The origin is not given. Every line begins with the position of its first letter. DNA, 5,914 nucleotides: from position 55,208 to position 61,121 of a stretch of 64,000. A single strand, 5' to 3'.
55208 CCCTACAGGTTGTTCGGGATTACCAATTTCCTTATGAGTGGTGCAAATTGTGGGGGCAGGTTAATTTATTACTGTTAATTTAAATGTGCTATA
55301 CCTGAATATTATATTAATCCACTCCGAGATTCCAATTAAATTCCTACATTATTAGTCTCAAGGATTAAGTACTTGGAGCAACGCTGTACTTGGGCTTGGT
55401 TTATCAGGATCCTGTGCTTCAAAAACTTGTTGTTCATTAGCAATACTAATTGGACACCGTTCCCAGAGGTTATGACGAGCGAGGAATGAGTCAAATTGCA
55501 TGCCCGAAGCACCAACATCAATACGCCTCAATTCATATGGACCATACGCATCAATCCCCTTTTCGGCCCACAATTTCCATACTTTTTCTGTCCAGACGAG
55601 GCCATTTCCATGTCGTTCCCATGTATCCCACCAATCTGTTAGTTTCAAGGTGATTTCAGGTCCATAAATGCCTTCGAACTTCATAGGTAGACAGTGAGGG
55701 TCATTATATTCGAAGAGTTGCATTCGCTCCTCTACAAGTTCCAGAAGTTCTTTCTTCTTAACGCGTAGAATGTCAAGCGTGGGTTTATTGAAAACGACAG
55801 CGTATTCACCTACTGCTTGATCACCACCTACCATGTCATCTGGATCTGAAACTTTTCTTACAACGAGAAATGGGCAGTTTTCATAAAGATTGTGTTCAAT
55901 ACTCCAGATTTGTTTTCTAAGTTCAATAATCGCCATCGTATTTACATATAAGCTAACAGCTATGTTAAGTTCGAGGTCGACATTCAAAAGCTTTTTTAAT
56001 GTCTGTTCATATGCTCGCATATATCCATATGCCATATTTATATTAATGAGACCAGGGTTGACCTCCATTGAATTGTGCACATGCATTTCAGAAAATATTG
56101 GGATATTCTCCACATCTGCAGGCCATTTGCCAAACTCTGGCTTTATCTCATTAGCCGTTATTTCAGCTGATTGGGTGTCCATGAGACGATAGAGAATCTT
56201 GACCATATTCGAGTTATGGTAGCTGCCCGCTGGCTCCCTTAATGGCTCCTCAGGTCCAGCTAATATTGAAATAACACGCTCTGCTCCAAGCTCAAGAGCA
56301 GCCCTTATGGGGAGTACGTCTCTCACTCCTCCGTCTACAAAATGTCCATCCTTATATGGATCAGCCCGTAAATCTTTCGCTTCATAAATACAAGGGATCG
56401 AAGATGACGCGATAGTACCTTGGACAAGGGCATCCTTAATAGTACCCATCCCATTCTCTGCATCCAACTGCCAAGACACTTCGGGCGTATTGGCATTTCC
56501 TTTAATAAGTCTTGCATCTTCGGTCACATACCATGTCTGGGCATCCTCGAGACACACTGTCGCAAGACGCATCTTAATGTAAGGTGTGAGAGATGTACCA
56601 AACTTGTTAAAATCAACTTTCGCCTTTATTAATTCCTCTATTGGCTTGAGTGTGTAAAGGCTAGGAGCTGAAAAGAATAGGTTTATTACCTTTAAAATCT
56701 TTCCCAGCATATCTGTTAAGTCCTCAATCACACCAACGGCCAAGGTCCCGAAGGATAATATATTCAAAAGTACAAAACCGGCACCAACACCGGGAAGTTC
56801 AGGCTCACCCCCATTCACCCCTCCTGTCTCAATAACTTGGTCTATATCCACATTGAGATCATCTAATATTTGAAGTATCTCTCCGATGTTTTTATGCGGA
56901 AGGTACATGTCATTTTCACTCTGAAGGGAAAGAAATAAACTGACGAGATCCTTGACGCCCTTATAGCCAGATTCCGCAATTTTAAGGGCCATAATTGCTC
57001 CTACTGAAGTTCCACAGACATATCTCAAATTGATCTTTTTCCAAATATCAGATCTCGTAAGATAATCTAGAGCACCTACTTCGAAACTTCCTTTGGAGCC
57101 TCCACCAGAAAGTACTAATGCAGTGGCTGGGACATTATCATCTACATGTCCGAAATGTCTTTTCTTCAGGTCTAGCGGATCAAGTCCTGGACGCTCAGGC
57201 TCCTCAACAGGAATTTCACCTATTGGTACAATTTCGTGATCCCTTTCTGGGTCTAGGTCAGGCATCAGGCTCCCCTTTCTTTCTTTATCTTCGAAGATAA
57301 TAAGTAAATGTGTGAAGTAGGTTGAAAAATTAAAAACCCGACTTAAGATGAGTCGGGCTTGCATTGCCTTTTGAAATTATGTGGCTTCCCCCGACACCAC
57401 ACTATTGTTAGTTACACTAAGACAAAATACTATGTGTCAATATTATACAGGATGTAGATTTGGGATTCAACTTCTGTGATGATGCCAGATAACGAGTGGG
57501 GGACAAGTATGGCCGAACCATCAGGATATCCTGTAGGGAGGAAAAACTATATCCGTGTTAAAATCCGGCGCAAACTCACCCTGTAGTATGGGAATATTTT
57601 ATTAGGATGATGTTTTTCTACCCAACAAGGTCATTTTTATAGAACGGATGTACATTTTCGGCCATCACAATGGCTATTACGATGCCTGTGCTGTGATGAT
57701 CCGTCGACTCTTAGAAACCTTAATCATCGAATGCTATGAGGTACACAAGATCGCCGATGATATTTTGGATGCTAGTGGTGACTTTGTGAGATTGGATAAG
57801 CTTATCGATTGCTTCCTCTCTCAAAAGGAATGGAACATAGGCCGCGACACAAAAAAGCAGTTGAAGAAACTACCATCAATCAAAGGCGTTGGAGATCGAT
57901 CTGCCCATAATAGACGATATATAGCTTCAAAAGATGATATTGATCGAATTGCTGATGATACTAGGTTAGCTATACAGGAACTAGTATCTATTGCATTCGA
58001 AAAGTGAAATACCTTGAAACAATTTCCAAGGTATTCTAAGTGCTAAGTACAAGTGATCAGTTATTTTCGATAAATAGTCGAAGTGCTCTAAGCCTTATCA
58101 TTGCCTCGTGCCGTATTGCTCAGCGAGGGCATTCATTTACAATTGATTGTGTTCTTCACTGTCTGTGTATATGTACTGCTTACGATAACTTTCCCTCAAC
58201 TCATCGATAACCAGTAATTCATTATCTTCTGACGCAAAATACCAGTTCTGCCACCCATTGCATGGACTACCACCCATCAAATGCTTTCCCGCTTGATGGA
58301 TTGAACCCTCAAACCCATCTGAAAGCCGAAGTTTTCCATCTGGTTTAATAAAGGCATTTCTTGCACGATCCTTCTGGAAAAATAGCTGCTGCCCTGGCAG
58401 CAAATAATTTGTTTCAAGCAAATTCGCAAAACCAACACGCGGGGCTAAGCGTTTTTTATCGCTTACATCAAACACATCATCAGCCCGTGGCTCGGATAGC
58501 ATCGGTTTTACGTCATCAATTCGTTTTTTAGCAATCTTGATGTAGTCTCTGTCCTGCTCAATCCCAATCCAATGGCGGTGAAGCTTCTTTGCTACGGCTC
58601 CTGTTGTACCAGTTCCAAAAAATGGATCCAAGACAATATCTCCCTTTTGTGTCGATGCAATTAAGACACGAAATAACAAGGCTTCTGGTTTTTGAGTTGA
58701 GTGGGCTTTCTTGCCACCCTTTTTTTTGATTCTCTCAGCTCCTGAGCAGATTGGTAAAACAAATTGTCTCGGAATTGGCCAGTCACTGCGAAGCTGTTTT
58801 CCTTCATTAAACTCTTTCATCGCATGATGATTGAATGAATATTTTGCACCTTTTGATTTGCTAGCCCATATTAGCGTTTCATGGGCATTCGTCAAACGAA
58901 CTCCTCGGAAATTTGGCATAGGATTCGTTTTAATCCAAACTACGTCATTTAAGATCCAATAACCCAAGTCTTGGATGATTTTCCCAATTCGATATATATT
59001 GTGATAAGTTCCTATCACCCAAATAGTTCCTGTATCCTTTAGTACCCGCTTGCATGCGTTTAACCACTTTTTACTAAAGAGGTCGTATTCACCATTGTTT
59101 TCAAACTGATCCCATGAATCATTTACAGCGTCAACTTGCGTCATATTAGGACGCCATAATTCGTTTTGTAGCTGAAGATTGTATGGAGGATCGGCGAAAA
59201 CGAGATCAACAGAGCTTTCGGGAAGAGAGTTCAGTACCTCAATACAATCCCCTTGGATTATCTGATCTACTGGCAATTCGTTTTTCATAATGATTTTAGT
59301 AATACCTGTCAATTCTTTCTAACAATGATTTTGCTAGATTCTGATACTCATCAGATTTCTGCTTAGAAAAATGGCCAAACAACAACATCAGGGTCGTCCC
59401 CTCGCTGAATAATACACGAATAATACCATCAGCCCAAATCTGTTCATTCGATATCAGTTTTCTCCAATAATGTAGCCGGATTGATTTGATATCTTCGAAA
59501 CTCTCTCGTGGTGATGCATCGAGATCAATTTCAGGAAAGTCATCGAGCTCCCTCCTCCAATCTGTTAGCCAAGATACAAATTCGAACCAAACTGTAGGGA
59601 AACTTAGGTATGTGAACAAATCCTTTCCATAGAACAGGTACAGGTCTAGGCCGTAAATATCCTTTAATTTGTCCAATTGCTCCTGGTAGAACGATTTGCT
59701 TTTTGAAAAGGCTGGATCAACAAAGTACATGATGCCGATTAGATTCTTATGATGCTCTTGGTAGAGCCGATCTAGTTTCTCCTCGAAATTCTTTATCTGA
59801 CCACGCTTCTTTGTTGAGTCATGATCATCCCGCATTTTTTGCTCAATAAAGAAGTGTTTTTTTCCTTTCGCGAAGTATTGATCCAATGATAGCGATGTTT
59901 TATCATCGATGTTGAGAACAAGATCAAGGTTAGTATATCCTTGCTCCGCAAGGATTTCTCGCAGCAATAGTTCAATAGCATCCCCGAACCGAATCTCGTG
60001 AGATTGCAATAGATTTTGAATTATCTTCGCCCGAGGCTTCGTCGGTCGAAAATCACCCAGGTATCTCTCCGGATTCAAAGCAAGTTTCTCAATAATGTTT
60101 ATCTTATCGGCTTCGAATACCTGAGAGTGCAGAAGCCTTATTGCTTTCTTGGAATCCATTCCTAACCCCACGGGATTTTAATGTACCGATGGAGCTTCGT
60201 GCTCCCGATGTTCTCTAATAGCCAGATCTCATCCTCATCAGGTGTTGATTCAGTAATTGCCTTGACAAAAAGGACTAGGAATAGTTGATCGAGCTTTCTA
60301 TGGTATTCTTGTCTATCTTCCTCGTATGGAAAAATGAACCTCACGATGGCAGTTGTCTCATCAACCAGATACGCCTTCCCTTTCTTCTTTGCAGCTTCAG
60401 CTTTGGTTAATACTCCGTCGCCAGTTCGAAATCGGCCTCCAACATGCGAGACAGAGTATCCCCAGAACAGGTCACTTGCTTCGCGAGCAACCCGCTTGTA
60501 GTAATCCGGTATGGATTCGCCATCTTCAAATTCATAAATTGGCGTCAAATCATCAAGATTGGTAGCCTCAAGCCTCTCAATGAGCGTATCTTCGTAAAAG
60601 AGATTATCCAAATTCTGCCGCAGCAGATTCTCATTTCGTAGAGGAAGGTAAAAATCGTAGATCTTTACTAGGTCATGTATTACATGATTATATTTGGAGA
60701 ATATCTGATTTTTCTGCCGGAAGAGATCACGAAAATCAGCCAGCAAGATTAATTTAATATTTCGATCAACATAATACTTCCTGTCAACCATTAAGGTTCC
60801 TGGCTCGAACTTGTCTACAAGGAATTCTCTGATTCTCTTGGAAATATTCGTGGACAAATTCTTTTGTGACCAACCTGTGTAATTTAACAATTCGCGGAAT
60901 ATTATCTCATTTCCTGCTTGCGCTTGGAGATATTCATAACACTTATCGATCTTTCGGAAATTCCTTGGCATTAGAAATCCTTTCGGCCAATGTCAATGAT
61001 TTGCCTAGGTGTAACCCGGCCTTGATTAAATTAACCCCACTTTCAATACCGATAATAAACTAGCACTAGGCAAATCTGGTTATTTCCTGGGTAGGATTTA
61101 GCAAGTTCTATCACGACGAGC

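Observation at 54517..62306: Direct iteron-bearing repeats of about 175 bp bracket a 7.6-kb AT-rich island between the Rhs gene and its orphan cassette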

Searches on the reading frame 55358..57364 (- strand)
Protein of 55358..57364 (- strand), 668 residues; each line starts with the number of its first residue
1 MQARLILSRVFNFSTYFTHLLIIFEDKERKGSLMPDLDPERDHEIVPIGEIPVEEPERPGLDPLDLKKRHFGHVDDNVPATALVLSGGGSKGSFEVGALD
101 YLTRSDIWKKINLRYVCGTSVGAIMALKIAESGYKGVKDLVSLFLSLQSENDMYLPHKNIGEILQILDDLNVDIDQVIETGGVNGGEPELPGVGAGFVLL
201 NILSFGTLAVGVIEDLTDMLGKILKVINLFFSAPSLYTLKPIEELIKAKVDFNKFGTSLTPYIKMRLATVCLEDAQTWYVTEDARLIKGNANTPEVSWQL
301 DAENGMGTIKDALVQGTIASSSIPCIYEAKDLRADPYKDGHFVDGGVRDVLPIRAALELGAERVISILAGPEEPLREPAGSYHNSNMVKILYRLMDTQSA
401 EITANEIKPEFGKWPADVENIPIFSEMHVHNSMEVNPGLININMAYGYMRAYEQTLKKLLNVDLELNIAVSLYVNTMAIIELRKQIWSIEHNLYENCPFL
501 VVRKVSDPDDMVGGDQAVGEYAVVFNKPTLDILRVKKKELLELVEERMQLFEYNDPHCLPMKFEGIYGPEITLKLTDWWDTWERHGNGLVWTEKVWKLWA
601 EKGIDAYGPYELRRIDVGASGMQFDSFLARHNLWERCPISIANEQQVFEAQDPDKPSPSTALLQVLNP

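Call 6: search_protein_families(library=pfam, proteins=[window:55358-57364:-], max_evalue=0.01)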
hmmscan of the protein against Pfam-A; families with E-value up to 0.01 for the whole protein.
window:55358-57364:- (668 aa): 1 family
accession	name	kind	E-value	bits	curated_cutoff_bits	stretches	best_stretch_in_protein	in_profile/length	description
PF01734.28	Patatin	-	6.9e-20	72.5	27.7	1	83-357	1-191/191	Patatin-like phospholipase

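Call 52: find_encoding_contigs(protein=window:55358-57364:-, flank=10000, max_places=10)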
Protein window:55358-57364:- (668 aa): no gene with exactly this product is on record in the collection.

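Call 73: search_protein_families(library=padloc, proteins=[window:55358-57364:-], max_evalue=0.001)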
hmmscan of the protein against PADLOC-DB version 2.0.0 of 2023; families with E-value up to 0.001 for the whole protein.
window:55358-57364:- (668 aa): 2 families
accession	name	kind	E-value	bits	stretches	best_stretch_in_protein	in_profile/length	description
PDLC00758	Effector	-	1.3e-06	26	1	82-131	8-59/331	Phospholipase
PDLC00757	Effector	-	2.5e-05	21.8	1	79-144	9-73/331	Phospholipase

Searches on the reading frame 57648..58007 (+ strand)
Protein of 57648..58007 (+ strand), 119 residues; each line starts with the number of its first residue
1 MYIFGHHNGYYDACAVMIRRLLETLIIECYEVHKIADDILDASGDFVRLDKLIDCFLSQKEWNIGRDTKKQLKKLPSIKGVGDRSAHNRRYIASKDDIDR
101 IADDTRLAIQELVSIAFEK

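Call 6: search_protein_families(library=pfam, proteins=[window:57648-58007:+], max_evalue=0.01)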
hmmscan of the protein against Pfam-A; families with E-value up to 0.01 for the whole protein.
window:57648-58007:+ (119 aa): 1 family
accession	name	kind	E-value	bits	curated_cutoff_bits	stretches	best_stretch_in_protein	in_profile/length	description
PF13643.11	DUF4145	-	2.5e-05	24.7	23.1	1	11-99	11-81/88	Domain of unknown function (DUF4145)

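Call 47: find_encoding_contigs(protein=window:57648-58007:+, flank=10000, max_places=10)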
Protein window:57648-58007:+ (119 aa): no gene with exactly this product is on record in the collection.

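Call 73: search_protein_families(library=padloc, proteins=[window:57648-58007:+], max_evalue=0.001)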
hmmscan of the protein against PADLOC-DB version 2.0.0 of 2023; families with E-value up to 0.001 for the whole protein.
window:57648-58007:+ (119 aa): 0 families

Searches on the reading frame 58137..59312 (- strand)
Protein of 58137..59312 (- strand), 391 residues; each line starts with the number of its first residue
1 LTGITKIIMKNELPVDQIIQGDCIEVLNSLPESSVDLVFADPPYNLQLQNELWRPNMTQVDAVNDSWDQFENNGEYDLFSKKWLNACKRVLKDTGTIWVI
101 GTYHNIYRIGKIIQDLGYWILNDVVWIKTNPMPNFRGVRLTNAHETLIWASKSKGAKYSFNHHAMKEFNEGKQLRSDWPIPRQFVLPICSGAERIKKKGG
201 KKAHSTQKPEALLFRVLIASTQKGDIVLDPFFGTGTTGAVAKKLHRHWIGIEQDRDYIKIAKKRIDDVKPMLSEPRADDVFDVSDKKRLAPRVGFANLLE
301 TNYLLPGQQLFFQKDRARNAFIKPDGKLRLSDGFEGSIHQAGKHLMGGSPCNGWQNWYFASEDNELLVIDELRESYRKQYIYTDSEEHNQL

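Call 6: search_protein_families(library=pfam, proteins=[window:58137-59312:-], max_evalue=0.01)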
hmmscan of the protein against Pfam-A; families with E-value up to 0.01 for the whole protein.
window:58137-59312:- (391 aa): 4 families
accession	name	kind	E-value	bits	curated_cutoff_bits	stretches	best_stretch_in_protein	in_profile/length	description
PF01555.25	N6_N4_Mtase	-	9.4e-62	209.3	26.7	1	35-263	1-221/221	DNA methylase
PF18755.6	RAMA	-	1.3e-11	44.8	35.2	1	285-379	11-104/107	Restriction Enzyme Adenine Methylase Associated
PF03602.21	Cons_hypoth95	-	0.00013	22.1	24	0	15-50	93-130/182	Conserved hypothetical protein 95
PF02086.21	MethyltransfD12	-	0.0063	16.7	22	0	32-46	173-187/253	D12 class N6 adenine-specific DNA methyltransferase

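Call 46: find_encoding_contigs(protein=window:58137-59312:-, flank=10000, max_places=10)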
Protein window:58137-59312:- (391 aa): no gene with exactly this product is on record in the collection.

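Call 73: search_protein_families(library=padloc, proteins=[window:58137-59312:-], max_evalue=0.001)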
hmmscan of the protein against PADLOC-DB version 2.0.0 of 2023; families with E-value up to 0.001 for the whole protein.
window:58137-59312:- (391 aa): 68 families (the best 25 are shown)
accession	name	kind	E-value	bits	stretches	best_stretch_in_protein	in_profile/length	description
PDLC03216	MTase_II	-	7.1e-159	526.6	1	10-379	6-361/364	Type II methyltransferase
PDLC03738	oMTase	-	1.8e-155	515.3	1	9-381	14-373/376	orphan methyltransferase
PDLC03371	MTase_II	-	3.9e-78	260.6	1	15-269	10-256/260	Type II methyltransferase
PDLC03302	MTase_II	-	1.7e-46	157.2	1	16-266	5-261/626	Type II methyltransferase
PDLC03299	MTase_II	-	1.7e-44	150.5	2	200-268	192-260/296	Type II methyltransferase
PDLC03387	MTase_II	-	8.1e-40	134.8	2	112-266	134-276/289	Type II methyltransferase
PDLC03339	MTase_II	-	2.8e-31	106.7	2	202-268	208-274/399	Type II methyltransferase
PDLC03279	MTase_II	-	1.3e-29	101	1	5-266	346-585/587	Type II methyltransferase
PDLC03353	MTase_II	-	2.2e-29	100.8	1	10-266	4-251/260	Type II methyltransferase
PDLC03230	MTase_II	-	7.5e-26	89.3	1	15-263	35-280/360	Type II methyltransferase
PDLC03252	MTase_II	-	6.6e-25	86.2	1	112-268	213-356/365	Type II methyltransferase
PDLC03300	MTase_II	-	1.5e-24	84.6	1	15-268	11-279/302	Type II methyltransferase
PDLC03238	MTase_II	-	1.6e-23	81.4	2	195-267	295-365/428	Type II methyltransferase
PDLC03320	MTase_II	-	3.2e-23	80.3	1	17-270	34-279/289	Type II methyltransferase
PDLC03265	MTase_II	-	5.2e-23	80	2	202-268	265-331/333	Type II methyltransferase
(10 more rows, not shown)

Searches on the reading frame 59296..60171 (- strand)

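Call 6: search_protein_families(library=pfam, proteins=[window:59296-60171:-], max_evalue=0.01)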
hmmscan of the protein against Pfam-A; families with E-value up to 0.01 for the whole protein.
window:59296-60171:- (291 aa): 0 families

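Call 73: search_protein_families(library=padloc, proteins=[window:59296-60171:-], max_evalue=0.001)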
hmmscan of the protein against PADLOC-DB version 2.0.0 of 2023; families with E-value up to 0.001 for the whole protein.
window:59296-60171:- (291 aa): 1 family
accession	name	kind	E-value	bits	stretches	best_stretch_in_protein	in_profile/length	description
PDLC03497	REase_II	-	5.5e-72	240.7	1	11-286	7-285/290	Type II restriction enzyme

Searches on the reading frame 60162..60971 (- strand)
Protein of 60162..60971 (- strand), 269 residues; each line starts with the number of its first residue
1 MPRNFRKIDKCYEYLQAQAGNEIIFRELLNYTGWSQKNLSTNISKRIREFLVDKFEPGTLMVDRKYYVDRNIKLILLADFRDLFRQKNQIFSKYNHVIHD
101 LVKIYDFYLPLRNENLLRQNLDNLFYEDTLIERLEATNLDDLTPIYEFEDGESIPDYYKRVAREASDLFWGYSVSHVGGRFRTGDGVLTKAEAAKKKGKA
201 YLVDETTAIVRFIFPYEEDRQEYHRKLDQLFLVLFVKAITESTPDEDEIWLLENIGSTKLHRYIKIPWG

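Call 6: search_protein_families(library=pfam, proteins=[window:60162-60971:-], max_evalue=0.01)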
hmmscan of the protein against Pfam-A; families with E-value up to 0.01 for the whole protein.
window:60162-60971:- (269 aa): 1 family
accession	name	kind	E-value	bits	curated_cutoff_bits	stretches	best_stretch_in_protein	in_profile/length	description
PF04375.19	HemX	-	0.0048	17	25.9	1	7-124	90-206/236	HemX, putative uroporphyrinogen-III C-methyltransferase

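Call 48: find_encoding_contigs(protein=window:60162-60971:-, flank=10000, max_places=10)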
Protein window:60162-60971:- (269 aa): 1 contig read that carries it; 1 place shown.
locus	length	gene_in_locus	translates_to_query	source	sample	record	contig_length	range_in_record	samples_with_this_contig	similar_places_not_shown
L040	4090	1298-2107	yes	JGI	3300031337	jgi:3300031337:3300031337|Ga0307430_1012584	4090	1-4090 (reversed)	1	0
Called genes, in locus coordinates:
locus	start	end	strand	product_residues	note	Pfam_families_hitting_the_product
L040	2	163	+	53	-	?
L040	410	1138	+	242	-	PF27126:NmeDI_C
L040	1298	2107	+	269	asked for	-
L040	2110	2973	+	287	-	PF09520:HinfI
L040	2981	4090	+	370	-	?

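Call 73: search_protein_families(library=padloc, proteins=[window:60162-60971:-], max_evalue=0.001)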
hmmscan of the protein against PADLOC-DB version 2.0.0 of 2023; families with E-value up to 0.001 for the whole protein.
window:60162-60971:- (269 aa): 0 families
